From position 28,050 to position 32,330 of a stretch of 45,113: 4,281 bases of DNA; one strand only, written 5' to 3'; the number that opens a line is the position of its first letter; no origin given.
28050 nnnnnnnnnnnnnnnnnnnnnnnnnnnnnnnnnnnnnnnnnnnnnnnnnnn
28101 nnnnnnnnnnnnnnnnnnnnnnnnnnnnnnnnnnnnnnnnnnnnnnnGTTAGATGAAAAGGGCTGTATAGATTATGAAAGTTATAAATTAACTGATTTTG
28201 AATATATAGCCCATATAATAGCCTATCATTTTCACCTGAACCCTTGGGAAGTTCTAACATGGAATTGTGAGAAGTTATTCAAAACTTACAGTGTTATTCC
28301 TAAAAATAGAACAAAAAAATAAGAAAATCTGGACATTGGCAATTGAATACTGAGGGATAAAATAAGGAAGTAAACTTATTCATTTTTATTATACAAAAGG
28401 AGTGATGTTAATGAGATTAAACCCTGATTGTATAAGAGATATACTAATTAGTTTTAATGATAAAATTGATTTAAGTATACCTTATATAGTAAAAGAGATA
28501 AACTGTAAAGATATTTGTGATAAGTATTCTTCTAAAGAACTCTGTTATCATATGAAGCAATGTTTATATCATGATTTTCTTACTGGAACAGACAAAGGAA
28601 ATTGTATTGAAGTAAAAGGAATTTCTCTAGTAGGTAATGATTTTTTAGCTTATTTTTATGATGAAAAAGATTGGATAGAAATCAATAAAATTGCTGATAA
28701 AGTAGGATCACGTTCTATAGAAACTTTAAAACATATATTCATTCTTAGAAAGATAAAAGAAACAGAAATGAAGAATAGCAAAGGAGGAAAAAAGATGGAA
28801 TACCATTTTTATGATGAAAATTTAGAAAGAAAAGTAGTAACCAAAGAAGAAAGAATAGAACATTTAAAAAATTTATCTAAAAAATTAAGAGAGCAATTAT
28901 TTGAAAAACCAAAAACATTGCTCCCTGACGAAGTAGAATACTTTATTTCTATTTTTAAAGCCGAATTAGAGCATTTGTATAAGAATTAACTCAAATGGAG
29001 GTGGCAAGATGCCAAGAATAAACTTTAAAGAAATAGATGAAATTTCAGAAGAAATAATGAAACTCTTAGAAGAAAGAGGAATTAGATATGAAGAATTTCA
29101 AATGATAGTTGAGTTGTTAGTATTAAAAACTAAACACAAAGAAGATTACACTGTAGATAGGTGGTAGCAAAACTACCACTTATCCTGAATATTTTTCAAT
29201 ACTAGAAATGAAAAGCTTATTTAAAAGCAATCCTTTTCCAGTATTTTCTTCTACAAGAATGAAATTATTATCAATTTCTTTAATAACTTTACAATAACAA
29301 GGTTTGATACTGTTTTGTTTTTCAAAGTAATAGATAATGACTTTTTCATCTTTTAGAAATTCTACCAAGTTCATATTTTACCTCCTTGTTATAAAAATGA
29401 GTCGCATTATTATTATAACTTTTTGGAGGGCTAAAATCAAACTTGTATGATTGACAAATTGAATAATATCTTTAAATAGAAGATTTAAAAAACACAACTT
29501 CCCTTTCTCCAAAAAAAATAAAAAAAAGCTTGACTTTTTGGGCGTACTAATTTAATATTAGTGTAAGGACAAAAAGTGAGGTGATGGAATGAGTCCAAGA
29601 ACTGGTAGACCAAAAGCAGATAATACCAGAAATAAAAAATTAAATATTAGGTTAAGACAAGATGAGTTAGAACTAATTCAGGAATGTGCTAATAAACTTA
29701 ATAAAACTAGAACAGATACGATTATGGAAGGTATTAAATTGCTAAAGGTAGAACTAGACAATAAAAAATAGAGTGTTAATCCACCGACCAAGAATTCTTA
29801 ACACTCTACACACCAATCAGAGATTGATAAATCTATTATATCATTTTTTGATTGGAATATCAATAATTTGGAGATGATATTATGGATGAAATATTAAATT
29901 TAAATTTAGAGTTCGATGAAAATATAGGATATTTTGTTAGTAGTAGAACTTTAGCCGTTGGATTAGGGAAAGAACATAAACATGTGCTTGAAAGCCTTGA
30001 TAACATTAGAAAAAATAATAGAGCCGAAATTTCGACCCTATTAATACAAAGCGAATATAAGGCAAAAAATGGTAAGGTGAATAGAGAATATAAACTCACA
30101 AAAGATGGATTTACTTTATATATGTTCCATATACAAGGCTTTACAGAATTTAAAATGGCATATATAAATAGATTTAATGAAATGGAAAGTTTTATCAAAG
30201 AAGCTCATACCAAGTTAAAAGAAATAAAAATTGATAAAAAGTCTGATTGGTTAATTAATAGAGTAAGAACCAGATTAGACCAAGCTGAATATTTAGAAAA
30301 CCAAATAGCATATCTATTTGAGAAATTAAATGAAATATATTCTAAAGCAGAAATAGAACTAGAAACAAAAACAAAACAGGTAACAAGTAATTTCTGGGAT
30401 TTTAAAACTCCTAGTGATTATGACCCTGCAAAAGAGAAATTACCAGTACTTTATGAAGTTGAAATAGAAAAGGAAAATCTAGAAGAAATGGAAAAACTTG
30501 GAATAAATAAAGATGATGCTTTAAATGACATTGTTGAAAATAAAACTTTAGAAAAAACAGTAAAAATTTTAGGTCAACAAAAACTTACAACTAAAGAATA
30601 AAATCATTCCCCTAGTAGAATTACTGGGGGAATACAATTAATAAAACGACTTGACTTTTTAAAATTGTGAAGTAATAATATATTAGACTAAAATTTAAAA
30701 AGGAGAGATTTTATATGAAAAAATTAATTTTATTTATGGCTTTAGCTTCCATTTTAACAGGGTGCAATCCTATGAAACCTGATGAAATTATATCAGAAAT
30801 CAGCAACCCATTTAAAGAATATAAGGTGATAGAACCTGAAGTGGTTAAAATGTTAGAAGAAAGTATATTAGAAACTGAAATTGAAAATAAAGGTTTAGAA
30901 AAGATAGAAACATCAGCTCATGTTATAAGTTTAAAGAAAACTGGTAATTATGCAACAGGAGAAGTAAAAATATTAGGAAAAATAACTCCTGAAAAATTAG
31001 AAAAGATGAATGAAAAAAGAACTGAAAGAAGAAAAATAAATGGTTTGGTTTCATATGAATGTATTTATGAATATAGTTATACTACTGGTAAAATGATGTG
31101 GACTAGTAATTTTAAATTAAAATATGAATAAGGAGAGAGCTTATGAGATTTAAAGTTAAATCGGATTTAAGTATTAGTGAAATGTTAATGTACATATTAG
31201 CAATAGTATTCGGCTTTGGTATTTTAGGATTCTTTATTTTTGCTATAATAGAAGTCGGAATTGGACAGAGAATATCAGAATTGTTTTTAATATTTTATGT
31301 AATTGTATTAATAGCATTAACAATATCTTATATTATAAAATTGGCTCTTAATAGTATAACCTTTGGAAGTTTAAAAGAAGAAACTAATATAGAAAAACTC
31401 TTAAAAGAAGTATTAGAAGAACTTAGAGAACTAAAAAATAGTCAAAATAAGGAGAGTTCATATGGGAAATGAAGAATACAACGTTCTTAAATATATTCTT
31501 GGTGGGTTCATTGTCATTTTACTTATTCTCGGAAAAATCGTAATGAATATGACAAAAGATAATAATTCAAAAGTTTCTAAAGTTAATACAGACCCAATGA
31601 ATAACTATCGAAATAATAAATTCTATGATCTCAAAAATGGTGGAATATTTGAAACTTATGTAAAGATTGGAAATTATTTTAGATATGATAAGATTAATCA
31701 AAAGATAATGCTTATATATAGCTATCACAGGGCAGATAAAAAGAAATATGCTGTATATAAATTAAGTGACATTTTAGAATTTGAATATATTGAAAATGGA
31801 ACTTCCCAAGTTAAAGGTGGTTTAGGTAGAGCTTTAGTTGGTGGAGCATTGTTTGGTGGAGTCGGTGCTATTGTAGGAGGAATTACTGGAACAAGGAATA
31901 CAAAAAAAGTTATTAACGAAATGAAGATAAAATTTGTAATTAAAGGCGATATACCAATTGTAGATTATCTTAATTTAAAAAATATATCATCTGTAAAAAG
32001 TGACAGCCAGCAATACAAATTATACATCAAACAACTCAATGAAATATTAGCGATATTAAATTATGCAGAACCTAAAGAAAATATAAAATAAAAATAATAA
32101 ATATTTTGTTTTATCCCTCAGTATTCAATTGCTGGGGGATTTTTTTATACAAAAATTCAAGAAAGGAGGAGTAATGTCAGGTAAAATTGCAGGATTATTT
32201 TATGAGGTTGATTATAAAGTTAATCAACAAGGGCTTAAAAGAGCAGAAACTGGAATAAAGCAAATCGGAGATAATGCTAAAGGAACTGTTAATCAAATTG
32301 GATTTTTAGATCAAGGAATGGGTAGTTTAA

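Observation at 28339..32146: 3.75-kb accessory cassette bracketed by perfect 24-bp inverted repeats, inserted exactly between tail chaperone and tape-measure genes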

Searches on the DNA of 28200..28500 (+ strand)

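Call 46: search_rna_families(source=window, start=28200, end=28500, threshold=evalue, max_evalue=10, show_alignments=3)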
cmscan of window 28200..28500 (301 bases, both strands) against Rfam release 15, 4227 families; matches with E-value up to 10: 3.
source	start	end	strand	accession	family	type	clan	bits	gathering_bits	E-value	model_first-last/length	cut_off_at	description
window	28270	28340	-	RF03323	mir-3613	Gene; miRNA;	-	18.3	91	0.24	1-86/86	no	mir-3613 microRNA precursor family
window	28380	28401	-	RF00847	mir-62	Gene; miRNA;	-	15.2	70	3.6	18-39/58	no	mir-62 microRNA precursor family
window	28304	28332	+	RF01666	rox2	Cis-reg;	-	15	55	9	22-50/71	no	Drosophila rox2 ncRNA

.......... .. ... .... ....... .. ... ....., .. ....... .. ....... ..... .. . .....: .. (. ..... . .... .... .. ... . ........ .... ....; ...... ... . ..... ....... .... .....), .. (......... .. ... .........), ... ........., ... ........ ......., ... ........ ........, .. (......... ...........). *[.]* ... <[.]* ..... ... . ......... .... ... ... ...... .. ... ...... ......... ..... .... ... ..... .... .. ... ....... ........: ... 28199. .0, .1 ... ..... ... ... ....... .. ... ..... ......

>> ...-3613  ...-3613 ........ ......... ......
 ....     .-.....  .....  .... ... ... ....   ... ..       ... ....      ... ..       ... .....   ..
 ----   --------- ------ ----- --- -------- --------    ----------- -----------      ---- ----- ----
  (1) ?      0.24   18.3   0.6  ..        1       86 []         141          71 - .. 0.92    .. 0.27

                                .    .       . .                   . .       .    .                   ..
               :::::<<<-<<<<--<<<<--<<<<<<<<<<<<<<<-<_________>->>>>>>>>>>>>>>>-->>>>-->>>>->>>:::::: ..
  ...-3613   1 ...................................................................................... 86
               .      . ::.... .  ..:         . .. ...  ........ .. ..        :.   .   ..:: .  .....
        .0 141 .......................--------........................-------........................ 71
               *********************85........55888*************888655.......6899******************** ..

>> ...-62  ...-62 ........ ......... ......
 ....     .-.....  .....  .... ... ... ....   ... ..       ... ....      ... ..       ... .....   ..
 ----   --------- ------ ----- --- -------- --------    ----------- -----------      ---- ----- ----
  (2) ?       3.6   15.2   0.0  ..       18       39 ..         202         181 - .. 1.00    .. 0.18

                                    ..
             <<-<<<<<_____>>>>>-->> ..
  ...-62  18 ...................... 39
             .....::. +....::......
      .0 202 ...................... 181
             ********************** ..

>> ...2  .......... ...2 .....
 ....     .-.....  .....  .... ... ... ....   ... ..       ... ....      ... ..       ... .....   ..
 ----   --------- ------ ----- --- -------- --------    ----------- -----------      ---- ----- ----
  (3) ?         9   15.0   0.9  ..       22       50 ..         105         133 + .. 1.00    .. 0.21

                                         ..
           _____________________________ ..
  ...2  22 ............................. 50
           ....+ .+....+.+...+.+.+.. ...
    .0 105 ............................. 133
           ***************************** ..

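Call 51: search_dna_similar(query=window:28322-28372:+, collection=phages, mode=distant, max_evalue=10, max_rows=40)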
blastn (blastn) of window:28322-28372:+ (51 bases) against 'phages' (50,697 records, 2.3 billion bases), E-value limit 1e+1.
No match.

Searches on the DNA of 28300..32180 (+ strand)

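Call 75: search_dna_similar(query=window:28300-32180:+, collection=plasmids, mode=distant, max_rows=15)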
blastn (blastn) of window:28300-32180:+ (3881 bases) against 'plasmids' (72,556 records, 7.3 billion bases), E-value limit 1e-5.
Records with a match: 5; places in all: 5; records where one place covers at least 80% of the query: 0.
Best place of each record, by identity: 80-90% 1; 60-80% 4.
By first word of the organism name: Clostridium 3; Ilyobacter 1; Staphylococcus 1.
By predicted mobility (MOB-suite, as given by PLSDB): non-mobilizable 5.
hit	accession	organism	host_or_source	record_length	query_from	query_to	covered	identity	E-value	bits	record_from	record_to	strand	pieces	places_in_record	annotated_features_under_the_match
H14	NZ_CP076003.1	Clostridium perfringens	Antibiotic associated diarrhea, human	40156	3472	3595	3%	72.4%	3e-8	71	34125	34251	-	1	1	SHOCT domain-containing protein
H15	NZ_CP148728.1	Clostridium perfringens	-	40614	3472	3595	3%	72.4%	3e-8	71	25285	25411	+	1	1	SHOCT domain-containing protein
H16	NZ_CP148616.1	Clostridium perfringens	-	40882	3472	3595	3%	72.4%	3e-8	71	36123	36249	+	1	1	SHOCT domain-containing protein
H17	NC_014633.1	Ilyobacter polytropus DSM 2926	marine mud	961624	1782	1890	3%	75.2%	6e-10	76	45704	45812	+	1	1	phage regulatory protein/antirepressor Ant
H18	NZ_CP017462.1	Staphylococcus nepalensis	cell culture,Korean fermented food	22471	1799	1888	2%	81.1%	4e-13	87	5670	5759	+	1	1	Rha family transcriptional regulator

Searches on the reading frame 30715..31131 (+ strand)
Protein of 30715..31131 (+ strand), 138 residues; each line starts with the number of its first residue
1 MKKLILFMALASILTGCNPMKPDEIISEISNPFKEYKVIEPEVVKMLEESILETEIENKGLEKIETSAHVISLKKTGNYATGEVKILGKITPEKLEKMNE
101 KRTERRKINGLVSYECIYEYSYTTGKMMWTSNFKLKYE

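Call 9: search_protein_families(library=pfam, proteins=[window:30715-31131:+], max_evalue=0.01)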
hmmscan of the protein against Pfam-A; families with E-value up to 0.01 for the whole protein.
window:30715-31131:+ (138 aa): 0 families

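Call 10: search_protein_families(library=phrogs, proteins=[window:30715-31131:+], max_evalue=0.01)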
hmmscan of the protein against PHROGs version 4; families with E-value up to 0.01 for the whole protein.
window:30715-31131:+ (138 aa): 1 family
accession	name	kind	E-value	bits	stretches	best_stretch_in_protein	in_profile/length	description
phrog_1119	-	moron, auxiliary metabolic gene and host takeover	0.00047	21.5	1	1-24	1-24/78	Cor superinfection exclusion protein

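Call 70: search_protein_families(library=padloc, proteins=[window:30715-31131:+], max_evalue=0.01)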
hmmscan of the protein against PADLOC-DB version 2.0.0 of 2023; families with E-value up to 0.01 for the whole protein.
window:30715-31131:+ (138 aa): 0 families

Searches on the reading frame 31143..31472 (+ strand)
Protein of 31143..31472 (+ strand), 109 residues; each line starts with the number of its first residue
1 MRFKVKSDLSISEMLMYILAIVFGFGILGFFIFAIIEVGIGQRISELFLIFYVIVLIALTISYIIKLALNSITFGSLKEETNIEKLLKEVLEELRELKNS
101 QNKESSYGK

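Call 9: search_protein_families(library=pfam, proteins=[window:31143-31472:+], max_evalue=0.01)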
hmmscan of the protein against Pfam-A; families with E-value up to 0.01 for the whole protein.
window:31143-31472:+ (109 aa): 2 families
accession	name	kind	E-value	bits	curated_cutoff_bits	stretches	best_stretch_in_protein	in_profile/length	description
PF11460.13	DUF3007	-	0.0065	17.1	25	1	18-96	9-85/96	Protein of unknown function (DUF3007)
PF14584.11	DUF4446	-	0.0096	16.4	27.4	0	49-104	6-64/150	Protein of unknown function (DUF4446)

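Call 10: search_protein_families(library=phrogs, proteins=[window:31143-31472:+], max_evalue=0.01)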
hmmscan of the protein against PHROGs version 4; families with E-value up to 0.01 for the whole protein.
window:31143-31472:+ (109 aa): 0 families

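Call 70: search_protein_families(library=padloc, proteins=[window:31143-31472:+], max_evalue=0.01)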
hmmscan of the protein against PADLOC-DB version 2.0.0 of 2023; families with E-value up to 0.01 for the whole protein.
window:31143-31472:+ (109 aa): 1 family
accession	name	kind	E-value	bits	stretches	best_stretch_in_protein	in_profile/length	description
PDLC04499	PDC-M18B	-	0.006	14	1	17-103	92-175/178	-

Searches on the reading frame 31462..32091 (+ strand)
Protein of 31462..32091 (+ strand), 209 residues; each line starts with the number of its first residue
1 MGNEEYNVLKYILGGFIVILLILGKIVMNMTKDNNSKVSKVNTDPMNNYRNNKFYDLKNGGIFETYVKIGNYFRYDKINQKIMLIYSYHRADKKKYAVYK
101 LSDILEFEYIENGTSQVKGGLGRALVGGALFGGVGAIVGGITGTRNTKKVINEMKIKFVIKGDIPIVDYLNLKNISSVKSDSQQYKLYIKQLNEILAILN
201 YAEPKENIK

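Call 9: search_protein_families(library=pfam, proteins=[window:31462-32091:+], max_evalue=0.01)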
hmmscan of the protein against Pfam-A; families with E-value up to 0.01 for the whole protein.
window:31462-32091:+ (209 aa): 1 family
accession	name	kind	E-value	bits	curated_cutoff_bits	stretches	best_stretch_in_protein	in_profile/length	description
PF20721.2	C19orf12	-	0.0092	16.2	30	0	117-144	43-73/163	C19orf12-like protein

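Call 10: search_protein_families(library=phrogs, proteins=[window:31462-32091:+], max_evalue=0.01)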
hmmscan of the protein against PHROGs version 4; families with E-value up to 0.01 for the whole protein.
window:31462-32091:+ (209 aa): 9 families
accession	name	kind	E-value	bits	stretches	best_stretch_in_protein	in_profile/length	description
phrog_888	-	unknown function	4.3e-24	86.7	1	54-201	71-218/271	-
phrog_27136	-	unknown function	2.3e-15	57.7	1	80-199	99-217/224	-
phrog_17658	-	unknown function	3.8e-08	34.5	1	100-156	59-119/176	-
phrog_27819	-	unknown function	1.4e-07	32.5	1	17-196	38-217/239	-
phrog_4431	-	unknown function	0.00038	21.5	1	121-195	105-178/184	-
phrog_20920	-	unknown function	0.0012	20.3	1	97-157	34-91/115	-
phrog_12025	-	unknown function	0.0027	18.7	1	115-157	57-99/193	-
phrog_20110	-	unknown function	0.0029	18.4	1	117-159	101-143/186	-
phrog_37056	-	unknown function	0.009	17.2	0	123-147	66-90/130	-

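Call 70: search_protein_families(library=padloc, proteins=[window:31462-32091:+], max_evalue=0.01)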
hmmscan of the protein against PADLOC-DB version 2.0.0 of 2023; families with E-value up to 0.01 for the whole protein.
window:31462-32091:+ (209 aa): 0 families
